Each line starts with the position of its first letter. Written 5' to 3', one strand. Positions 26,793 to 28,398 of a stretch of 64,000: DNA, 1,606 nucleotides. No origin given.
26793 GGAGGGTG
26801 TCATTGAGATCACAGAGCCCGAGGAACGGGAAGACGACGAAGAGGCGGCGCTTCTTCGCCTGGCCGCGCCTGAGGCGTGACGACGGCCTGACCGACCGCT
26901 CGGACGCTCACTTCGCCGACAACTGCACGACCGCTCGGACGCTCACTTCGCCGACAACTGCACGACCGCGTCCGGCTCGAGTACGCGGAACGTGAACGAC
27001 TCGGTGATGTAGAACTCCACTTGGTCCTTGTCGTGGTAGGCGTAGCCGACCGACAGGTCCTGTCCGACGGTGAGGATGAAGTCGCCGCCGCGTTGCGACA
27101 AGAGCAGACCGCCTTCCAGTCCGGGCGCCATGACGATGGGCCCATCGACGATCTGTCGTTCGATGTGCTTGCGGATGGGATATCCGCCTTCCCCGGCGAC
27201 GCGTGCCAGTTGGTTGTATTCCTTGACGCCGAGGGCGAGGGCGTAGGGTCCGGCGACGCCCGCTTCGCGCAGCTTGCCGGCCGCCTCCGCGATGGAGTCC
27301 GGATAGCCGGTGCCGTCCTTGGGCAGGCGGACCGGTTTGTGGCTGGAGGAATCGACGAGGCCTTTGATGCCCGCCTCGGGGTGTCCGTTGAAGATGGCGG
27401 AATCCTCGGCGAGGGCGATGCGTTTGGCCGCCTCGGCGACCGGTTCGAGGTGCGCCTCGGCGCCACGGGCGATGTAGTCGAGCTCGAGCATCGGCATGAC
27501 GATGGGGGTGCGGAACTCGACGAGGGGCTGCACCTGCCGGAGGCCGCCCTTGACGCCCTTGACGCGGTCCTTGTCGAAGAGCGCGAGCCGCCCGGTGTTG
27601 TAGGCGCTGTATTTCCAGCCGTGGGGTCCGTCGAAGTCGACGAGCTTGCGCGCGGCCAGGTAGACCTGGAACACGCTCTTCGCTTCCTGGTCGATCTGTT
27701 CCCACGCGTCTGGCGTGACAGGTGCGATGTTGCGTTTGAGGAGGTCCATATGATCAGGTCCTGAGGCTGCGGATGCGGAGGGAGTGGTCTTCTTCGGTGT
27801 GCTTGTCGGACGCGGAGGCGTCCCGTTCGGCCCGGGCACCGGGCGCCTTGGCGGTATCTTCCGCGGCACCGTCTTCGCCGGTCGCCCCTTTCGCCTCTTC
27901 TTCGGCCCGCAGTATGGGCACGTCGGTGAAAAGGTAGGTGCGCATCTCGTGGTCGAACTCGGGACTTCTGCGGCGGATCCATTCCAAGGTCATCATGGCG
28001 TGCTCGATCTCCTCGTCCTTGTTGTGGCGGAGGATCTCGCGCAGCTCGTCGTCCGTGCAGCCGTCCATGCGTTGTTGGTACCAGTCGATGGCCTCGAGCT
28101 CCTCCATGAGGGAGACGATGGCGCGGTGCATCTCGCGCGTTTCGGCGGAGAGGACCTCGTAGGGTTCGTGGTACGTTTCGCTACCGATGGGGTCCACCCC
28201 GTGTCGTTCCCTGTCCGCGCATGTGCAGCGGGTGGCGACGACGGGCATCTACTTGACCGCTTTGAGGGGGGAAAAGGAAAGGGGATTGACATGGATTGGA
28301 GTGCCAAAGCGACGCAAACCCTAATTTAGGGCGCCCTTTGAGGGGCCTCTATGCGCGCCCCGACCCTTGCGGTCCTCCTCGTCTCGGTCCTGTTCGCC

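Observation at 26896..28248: EncFtn-cargo encapsulin operon with a perfect 35-bp tandem duplication of the shell gene 3' end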

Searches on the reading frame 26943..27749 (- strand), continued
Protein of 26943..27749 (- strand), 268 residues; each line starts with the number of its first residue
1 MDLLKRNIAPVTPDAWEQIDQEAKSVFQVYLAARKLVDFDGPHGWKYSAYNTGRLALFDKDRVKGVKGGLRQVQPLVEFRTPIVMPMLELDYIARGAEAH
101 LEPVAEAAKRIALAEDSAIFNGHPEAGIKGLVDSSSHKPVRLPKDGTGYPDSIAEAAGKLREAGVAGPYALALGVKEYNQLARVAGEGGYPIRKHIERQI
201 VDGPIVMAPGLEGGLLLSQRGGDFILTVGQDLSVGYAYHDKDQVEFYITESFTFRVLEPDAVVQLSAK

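Call 36: search_protein_families(library=ncbifam, proteins=[window:26943-27749:-], max_evalue=0.00001)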
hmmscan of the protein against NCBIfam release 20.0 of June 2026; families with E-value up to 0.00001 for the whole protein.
window:26943-27749:- (268 aa): 1 family
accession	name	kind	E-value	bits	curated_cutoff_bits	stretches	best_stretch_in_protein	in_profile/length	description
NF041155.2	encap_f1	equivalog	1.1e-88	297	100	1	4-265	1-261/261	family 1 encapsulin nanocompartment shell protein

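Call 42: find_encoding_contigs(protein=P0004, flank=2000, max_places=3)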
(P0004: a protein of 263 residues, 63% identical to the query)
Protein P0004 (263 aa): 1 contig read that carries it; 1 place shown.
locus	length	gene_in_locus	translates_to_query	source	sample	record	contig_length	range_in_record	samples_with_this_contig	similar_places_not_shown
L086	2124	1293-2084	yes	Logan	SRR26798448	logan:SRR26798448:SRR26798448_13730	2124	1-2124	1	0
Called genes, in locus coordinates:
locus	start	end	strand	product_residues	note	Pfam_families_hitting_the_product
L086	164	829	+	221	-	PF00702:Hydrolase, PF12710:HAD, PF13419:HAD_2 (weak), PF08282:Hydrolase_3 (weak)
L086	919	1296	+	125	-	PF22277:EncFtn-like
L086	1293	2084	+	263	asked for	PF04454:Linocin_M18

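Call 43: find_encoding_contigs(protein=P0006, flank=2000, max_places=3)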
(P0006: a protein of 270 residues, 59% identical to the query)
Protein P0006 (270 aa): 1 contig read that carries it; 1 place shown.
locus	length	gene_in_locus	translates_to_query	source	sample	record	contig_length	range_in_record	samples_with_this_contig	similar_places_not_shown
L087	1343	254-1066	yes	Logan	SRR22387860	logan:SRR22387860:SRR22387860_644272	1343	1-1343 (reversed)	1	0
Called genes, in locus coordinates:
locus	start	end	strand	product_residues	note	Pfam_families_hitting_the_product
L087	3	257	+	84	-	?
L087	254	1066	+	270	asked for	PF04454:Linocin_M18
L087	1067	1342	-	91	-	?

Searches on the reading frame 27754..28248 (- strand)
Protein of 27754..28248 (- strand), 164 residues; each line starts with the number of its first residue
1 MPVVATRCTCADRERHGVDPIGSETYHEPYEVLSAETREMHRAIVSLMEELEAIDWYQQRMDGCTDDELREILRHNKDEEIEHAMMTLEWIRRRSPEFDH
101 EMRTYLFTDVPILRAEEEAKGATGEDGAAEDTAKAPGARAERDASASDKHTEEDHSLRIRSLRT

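Call 5: search_protein_families(library=pfam, proteins=[window:27754-28248:-], max_evalue=0.01)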
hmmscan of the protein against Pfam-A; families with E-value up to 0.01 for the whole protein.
window:27754-28248:- (164 aa): 1 family
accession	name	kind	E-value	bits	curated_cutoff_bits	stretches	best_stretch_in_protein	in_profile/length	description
PF22277.2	EncFtn-like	-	2.1e-41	140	27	1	26-109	2-85/85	EncFtn-like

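Call 15: find_encoding_contigs(protein=window:27754-28248:-, flank=3000, max_places=10)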
Protein window:27754-28248:- (164 aa): 1 contig read that carries it; 1 place shown.
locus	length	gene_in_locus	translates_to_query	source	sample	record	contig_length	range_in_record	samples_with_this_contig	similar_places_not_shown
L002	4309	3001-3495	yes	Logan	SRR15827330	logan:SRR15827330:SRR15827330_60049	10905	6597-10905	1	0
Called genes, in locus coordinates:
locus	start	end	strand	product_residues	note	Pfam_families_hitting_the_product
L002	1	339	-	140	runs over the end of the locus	-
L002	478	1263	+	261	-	-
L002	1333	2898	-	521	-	-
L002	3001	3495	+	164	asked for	PF22277:EncFtn-like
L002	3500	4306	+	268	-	PF04454:Linocin_M18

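Call 27: search_solved_structures(query=window:27754-28248:-, max_evalue=0.001, show_alignments=3)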
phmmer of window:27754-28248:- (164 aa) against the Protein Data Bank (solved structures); distinct sequences matched with E-value up to 0.001: 12.
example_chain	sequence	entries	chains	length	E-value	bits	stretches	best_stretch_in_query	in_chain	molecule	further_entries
7oe2_1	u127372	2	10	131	2.4e-43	151.4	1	22-137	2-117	Haliangium ochraceum Encapsulated ferritin localisation sequence | Haliangium ochraceum encapsulated ferritin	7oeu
5n5f_A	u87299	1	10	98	6e-40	140.4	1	23-117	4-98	encapsulated ferritin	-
33bf_A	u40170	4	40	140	3.2e-35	125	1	23-145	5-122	Encapsulated ferritin-like protein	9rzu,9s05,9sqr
5da5_A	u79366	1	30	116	5.8e-33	117.7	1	23-117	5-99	Rru_A0973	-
3k6c_A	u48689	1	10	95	2.9e-32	115.4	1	23-113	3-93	Uncharacterized protein NE0167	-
5l8b_A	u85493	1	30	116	3.4e-32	115.2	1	23-117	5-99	Uncharacterized protein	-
6sv1_A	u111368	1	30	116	3.4e-32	115.2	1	23-117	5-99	Encapsulated Ferritin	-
6suw_A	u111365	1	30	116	3.4e-32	115.2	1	23-117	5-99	Uncharacterized protein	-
5l89_A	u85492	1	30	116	3.4e-32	115.2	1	23-117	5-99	Rru_A0973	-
5l8g_A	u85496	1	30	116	1.3e-31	113.3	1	23-117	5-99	Uncharacterized protein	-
5l8f_A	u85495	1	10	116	4.8e-30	108.2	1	23-117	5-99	Rru_A0973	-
7s8t_A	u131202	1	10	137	2.2e-07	34.6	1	39-134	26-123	EncC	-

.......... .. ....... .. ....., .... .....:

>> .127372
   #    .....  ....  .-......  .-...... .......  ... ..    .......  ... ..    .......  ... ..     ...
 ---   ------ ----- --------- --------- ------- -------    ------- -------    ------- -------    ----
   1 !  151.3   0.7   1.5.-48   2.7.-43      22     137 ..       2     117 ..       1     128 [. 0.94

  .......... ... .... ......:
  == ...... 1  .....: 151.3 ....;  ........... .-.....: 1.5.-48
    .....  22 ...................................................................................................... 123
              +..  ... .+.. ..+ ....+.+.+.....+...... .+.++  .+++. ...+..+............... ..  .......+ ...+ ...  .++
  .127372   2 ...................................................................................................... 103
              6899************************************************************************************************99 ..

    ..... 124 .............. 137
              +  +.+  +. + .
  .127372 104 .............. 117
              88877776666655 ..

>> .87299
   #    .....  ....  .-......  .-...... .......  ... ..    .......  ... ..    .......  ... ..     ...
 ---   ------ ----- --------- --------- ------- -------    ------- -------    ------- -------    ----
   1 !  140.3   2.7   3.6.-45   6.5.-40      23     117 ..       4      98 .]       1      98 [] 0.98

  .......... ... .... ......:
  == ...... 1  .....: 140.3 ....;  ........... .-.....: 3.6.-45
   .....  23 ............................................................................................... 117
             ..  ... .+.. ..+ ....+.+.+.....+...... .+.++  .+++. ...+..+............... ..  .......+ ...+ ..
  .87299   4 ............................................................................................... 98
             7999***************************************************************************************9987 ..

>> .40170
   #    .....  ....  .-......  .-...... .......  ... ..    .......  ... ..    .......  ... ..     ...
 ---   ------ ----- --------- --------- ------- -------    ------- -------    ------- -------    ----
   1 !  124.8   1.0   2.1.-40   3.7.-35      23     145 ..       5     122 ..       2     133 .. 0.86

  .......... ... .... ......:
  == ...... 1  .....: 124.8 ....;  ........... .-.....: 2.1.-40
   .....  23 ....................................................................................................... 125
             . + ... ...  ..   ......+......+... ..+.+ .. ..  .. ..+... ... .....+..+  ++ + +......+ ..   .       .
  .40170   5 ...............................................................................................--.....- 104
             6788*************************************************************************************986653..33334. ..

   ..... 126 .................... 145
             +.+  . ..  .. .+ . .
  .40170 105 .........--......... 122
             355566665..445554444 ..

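Call 36: search_protein_families(library=ncbifam, proteins=[window:27754-28248:-], max_evalue=0.00001)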
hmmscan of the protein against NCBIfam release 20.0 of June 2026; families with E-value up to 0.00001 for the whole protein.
window:27754-28248:- (164 aa): 2 families
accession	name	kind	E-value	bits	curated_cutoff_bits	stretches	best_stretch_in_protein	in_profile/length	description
TIGR04535.1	ferrit_encaps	subfamily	7.9e-41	138.6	125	1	26-130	1-102/114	encapsulin-associated ferritin-like protein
NF058679.1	EncB_fam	subfamily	1.8e-16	60.2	90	1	38-123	20-101/117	encapsulin nanocompartment ferritin-likeEncB family encapsulin nanocompartment ferritin-like cargo protein cargo protein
